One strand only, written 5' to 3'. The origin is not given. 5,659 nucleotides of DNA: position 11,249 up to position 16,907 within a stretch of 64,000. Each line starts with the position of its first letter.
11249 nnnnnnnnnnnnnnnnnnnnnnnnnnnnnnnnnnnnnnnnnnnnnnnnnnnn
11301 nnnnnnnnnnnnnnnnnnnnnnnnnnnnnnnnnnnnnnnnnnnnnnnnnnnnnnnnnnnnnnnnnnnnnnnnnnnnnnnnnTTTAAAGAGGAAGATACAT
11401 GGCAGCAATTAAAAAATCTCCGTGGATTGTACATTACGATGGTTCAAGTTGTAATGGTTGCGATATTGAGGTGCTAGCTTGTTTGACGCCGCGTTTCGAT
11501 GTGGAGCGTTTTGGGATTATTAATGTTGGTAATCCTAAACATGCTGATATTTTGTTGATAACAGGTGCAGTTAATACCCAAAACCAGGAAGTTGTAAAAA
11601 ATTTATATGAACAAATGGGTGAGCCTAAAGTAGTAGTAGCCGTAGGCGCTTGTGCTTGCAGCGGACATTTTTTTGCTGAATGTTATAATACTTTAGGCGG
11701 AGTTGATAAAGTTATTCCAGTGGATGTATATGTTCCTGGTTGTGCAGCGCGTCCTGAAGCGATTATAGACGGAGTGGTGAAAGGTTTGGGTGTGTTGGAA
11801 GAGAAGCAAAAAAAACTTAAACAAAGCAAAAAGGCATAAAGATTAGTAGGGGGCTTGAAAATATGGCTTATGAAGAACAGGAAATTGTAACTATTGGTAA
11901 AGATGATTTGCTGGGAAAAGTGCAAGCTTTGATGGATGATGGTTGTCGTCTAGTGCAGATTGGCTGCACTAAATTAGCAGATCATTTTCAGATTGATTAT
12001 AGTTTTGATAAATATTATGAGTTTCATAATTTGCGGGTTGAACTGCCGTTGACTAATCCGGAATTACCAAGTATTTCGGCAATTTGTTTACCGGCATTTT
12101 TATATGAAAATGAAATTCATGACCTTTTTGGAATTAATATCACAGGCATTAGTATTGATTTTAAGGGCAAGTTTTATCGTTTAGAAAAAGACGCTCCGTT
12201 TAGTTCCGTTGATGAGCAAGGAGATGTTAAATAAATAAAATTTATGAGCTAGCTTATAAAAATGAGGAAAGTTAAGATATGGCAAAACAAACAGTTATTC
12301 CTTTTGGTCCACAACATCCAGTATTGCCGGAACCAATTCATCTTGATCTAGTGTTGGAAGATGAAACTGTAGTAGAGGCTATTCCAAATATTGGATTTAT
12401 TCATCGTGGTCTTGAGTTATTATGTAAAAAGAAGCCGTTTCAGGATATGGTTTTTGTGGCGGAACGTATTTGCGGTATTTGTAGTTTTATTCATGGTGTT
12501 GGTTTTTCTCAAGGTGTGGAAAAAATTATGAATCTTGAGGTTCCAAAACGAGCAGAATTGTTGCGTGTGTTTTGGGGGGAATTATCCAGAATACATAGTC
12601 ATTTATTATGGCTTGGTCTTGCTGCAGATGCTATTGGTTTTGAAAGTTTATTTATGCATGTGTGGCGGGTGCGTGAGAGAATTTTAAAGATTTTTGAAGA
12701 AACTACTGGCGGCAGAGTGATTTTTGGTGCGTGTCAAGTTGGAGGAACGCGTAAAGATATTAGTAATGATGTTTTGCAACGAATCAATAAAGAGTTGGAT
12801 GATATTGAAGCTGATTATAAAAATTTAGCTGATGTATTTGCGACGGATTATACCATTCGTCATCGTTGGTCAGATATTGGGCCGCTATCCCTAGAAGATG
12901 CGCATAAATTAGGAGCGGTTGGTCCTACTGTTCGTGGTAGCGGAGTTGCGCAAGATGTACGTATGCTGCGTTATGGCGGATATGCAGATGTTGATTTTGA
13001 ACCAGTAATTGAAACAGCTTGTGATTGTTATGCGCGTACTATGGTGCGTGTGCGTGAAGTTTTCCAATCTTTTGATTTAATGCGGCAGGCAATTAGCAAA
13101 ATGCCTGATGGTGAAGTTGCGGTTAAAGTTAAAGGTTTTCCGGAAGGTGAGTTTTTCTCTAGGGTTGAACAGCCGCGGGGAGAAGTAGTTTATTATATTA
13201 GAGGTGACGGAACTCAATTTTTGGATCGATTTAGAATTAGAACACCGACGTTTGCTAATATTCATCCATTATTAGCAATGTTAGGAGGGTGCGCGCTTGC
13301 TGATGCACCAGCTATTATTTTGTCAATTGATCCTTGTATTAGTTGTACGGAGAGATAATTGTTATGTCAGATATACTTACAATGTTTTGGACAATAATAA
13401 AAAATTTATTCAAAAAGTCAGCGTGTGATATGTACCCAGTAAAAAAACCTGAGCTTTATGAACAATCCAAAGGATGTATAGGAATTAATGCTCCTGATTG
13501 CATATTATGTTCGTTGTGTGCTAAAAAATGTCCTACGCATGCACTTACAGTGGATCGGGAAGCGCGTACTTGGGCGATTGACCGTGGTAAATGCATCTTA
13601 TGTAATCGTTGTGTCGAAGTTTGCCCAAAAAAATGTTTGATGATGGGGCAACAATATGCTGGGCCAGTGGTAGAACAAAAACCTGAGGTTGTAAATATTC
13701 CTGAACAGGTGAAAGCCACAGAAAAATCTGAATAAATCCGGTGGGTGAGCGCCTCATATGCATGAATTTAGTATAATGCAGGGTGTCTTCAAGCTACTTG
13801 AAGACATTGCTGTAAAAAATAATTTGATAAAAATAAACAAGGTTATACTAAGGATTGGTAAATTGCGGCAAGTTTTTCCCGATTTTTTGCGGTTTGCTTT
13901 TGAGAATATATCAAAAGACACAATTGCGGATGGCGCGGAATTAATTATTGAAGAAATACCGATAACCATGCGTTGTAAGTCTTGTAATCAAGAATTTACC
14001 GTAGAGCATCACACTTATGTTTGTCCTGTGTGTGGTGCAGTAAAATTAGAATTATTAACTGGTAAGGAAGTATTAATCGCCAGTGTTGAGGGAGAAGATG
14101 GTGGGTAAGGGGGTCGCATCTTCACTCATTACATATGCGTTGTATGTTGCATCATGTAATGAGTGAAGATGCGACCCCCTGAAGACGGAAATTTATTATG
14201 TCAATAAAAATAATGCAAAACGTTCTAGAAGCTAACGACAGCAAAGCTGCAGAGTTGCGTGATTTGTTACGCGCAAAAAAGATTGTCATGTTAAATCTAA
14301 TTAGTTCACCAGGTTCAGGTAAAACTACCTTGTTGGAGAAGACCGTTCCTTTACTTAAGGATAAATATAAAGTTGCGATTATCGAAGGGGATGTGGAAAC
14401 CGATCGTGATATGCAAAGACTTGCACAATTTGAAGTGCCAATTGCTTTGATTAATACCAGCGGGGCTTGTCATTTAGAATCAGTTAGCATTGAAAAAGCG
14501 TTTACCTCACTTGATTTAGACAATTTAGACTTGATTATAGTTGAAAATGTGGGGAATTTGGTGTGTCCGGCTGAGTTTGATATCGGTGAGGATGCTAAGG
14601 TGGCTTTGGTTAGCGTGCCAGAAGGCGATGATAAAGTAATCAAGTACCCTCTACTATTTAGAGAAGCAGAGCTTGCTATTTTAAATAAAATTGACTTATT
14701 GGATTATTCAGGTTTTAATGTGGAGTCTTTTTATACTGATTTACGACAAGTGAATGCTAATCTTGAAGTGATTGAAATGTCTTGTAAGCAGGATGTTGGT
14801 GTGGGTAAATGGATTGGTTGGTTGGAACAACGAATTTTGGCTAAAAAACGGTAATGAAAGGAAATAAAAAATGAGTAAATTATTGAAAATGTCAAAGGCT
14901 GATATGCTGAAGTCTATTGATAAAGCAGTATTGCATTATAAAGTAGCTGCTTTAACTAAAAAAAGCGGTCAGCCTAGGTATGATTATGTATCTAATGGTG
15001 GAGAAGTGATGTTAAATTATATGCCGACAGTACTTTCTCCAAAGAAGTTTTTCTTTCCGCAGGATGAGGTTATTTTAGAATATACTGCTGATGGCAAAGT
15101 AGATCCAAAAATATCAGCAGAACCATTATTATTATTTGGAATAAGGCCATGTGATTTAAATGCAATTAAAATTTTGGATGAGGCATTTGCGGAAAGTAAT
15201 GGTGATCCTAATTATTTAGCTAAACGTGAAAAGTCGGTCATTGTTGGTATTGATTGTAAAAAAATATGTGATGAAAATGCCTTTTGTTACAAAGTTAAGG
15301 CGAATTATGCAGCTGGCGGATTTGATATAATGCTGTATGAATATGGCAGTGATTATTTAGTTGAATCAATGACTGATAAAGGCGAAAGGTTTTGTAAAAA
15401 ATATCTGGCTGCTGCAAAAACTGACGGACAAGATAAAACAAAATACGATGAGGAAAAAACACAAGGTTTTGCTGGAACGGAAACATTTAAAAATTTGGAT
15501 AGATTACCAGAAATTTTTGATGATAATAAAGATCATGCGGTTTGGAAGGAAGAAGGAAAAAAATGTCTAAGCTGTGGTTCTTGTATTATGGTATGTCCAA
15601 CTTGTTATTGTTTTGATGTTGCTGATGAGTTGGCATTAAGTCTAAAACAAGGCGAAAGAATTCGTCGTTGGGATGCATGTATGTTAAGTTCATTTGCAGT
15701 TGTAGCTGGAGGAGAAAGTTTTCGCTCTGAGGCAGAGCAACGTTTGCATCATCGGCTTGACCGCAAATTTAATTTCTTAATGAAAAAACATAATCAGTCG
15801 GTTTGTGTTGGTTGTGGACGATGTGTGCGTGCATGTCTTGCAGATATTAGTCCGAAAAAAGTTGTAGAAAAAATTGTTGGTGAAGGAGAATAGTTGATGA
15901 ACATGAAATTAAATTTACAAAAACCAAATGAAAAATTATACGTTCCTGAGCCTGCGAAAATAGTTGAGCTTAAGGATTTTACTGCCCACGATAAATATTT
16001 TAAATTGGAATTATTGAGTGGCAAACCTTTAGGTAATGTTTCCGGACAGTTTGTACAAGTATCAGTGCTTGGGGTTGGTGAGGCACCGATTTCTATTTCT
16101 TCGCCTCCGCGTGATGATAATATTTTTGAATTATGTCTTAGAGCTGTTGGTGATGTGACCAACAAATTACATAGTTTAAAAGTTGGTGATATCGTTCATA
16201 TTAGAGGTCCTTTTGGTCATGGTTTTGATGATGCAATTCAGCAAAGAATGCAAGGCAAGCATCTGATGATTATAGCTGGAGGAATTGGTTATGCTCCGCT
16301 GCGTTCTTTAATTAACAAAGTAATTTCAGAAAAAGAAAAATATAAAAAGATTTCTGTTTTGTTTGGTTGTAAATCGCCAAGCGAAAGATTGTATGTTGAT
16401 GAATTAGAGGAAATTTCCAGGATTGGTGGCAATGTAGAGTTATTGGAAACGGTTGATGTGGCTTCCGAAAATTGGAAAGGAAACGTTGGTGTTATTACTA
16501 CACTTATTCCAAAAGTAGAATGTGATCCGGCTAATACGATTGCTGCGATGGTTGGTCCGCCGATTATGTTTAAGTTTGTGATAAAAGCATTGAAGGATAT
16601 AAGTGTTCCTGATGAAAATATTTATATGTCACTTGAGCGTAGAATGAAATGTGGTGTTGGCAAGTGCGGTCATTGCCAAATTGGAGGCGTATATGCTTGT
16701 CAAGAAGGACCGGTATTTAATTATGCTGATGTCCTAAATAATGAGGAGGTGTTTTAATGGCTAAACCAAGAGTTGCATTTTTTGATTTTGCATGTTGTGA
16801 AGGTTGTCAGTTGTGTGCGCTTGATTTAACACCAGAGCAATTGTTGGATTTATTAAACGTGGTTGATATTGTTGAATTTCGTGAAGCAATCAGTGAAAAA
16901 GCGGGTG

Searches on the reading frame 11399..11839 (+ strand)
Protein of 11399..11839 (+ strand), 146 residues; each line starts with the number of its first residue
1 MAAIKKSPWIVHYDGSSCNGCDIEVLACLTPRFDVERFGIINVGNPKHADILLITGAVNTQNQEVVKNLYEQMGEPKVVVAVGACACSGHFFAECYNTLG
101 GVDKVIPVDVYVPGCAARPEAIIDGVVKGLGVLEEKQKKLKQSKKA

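Call 68: search_protein_families(library=pfam, proteins=[window:11399-11839:+], max_evalue=0.00001)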
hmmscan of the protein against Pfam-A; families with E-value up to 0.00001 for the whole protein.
window:11399-11839:+ (146 aa): 1 family
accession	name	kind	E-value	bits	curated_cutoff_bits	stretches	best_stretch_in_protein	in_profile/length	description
PF01058.29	Oxidored_q6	-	9.2e-32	109.9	27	1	18-128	1-127/128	NADH ubiquinone oxidoreductase, 20 Kd subunit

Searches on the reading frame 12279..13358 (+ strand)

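Call 14: search_protein_families(library=ncbifam, proteins=[window:12279-13358:+], max_evalue=1e-8)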
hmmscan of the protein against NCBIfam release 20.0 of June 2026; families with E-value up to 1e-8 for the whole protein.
window:12279-13358:+ (359 aa): 11 families
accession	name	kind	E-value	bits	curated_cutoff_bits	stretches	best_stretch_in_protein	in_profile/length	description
NF004739.1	PRK06075.1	equivalog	6.7e-92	308.2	360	2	6-283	2-280/384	NADH-quinone oxidoreductase subunit D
TIGR01962.1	NuoD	equivalog_domain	2.9e-79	266.7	459.35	2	4-283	2-282/386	NADH dehydrogenase (quinone) subunit D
NF040602.1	F420_dehyd_FpoD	exception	5.1e-77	259.4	600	1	4-359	7-372/372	F420H2 dehydrogenase subunit FpoD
NF008974.0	PRK12322.1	equivalog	2.5e-71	240.6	522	1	5-353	7-360/366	NADH-quinone oxidoreductase subunit D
NF009808.0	PRK13292.1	equivalog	2.9e-62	210.7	1156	2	4-279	407-683/791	NADH-quinone oxidoreductase subunit B/C/D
NF005649.0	PRK07415.1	equivalog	2.9e-58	197.8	583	2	3-279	9-287/394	NAD(P)H-quinone oxidoreductase subunit H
NF008728.0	PRK11742.1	equivalog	2.2e-56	191.5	840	1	7-280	217-491/598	NADH-quinone oxidoreductase subunit C/D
TIGR03295.1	frhA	equivalog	6.4e-17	61.6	392.5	1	28-186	25-191/412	coenzyme F420 hydrogenase subunit alpha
NF033181.1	NiFeSe_hydrog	equivalog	2.5e-13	49.7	600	1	23-111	19-106/507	nickel-dependent hydrogenase large subunit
NF040828.1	sulfhyd_ShyA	equivalog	1.2e-11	44.2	700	1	23-189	18-196/415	NAD(P)-dependent hydrogenase/sulfhydrogenase 2 subunit alpha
NF045518.1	H2_NiFeSe_large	exception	1.5e-10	40.5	780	0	22-110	18-105/485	NiFeSe hydrogenase large subunit HysA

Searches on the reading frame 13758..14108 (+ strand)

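Call 68: search_protein_families(library=pfam, proteins=[window:13758-14108:+], max_evalue=0.00001)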
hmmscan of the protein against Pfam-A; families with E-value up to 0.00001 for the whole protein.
window:13758-14108:+ (116 aa): 1 family
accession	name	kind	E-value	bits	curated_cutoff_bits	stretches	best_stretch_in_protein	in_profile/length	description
PF01155.25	HypA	-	1.9e-33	115.3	28.9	1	1-111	1-111/112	Hydrogenase/urease nickel incorporation, metallochaperone, hypA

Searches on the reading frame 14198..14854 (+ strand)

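Call 68: search_protein_families(library=pfam, proteins=[window:14198-14854:+], max_evalue=0.00001)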
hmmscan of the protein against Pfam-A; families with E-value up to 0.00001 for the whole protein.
window:14198-14854:+ (218 aa): 1 family
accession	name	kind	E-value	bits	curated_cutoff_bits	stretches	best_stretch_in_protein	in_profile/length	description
PF02492.25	cobW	-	4.9e-21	75.6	20.7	1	34-192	5-179/180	CobW/HypB/UreG, nucleotide-binding domain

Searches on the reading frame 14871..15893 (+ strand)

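Call 14: search_protein_families(library=ncbifam, proteins=[window:14871-15893:+], max_evalue=1e-8)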
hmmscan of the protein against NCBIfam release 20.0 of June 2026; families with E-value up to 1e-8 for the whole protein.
window:14871-15893:+ (340 aa): 3 families
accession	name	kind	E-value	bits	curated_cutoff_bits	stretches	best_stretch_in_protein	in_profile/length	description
NF040833.1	sulfhyd_HydB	equivalog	2.9e-60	204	750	1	37-337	35-337/367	NADPH-dependent hydrogenase/sulfhydrogenase 1 subunit beta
NF040829.1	sulfhyd_ShyB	equivalog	3.6e-59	200.4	690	1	11-336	10-330/334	NAD(P)-dependent hydrogenase/sulfhydrogenase 2 subunit beta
TIGR02910.1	sulfite_red_A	equivalog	1.6e-42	146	323.15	1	35-336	41-327/334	anaerobic sulfite reductase subunit AsrA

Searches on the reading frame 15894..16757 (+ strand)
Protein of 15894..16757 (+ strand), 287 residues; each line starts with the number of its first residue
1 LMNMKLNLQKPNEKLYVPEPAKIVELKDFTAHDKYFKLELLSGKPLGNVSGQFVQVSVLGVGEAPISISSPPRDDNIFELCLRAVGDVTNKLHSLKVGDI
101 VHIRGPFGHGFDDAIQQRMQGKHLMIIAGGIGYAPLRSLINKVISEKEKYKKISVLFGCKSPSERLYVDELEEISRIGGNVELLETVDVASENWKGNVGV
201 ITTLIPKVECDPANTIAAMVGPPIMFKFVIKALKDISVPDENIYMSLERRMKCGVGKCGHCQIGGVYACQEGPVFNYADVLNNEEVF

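Call 14: search_protein_families(library=ncbifam, proteins=[window:15894-16757:+], max_evalue=1e-8)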
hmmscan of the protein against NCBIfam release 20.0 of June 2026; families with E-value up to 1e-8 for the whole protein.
window:15894-16757:+ (287 aa): 19 families
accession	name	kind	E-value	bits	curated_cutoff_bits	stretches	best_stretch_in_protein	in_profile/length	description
NF006220.0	PRK08345.1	subfamily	3e-74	249.9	395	1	11-282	3-289/294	cytochrome-c3 hydrogenase subunit gamma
TIGR02911.1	sulfite_red_B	equivalog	1.3e-64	217.8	288.6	1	15-279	2-255/261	anaerobic sulfite reductase subunit AsrB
NF040830.1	sulfhyd_ShyC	equivalog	3e-59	200.5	600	1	16-282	4-283/288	NAD(P)-dependent hydrogenase/sulfhydrogenase 2 subunit gamma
NF040835.1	sulfhyd_HydG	equivalog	5.8e-59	199.7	650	1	7-282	6-286/292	NADPH-dependent hydrogenase/sulfhydrogenase 1 subunit gamma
NF000796.0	PRK00054.1-1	equivalog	9.7e-44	149.5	224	1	46-282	27-237/254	dihydroorotate dehydrogenase electron transfer subunit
NF000798.0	PRK00054.1-3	equivalog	8.7e-27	94.3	219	1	49-281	32-243/244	dihydroorotate dehydrogenase electron transfer subunit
NF000799.0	PRK00054.1-4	equivalog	2.4e-24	85.8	314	1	49-280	34-256/258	dihydroorotate dehydrogenase electron transfer subunit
NF004862.0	PRK06222.1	subfamily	1.2e-21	77.5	220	1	50-280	30-248/281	sulfide/dihydroorotate dehydrogenase-like FAD/NAD-binding protein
NF009414.0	PRK12778.1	equivalog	1.3e-21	76.6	1103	1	49-280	29-248/752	bifunctional dihydroorotate dehydrogenase B NAD binding subunit/NADPH-dependent glutamate synthase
TIGR01941.1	nqrF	equivalog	4.3e-20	72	295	1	66-245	225-400/405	NADH:ubiquinone reductase (Na(+)-transporting) subunit F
NF000797.0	PRK00054.1-2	equivalog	5.7e-20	71.7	270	1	50-278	44-263/267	dihydroorotate dehydrogenase electron transfer subunit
NF045803.1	MethMoxFADbindMmoC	equivalog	2.4e-17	62.7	500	1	49-245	141-337/343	aromatic/alkene monooxygenase hydroxylase FAD-binding subunit MmoC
NF040810.1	BenC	equivalog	1.2e-16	60.8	430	1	21-245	107-327/333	benzoate 1,2-dioxygenase electron transfer component BenC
NF005963.0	PRK08051.1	equivalog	9.4e-16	57.8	230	1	32-229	15-210/233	NAD(P)H-flavin reductase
NF004470.0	PRK05802.1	equivalog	2.8e-15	56.1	313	1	63-262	114-302/330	sulfide/dihydroorotate dehydrogenase-like FAD/NAD-binding protein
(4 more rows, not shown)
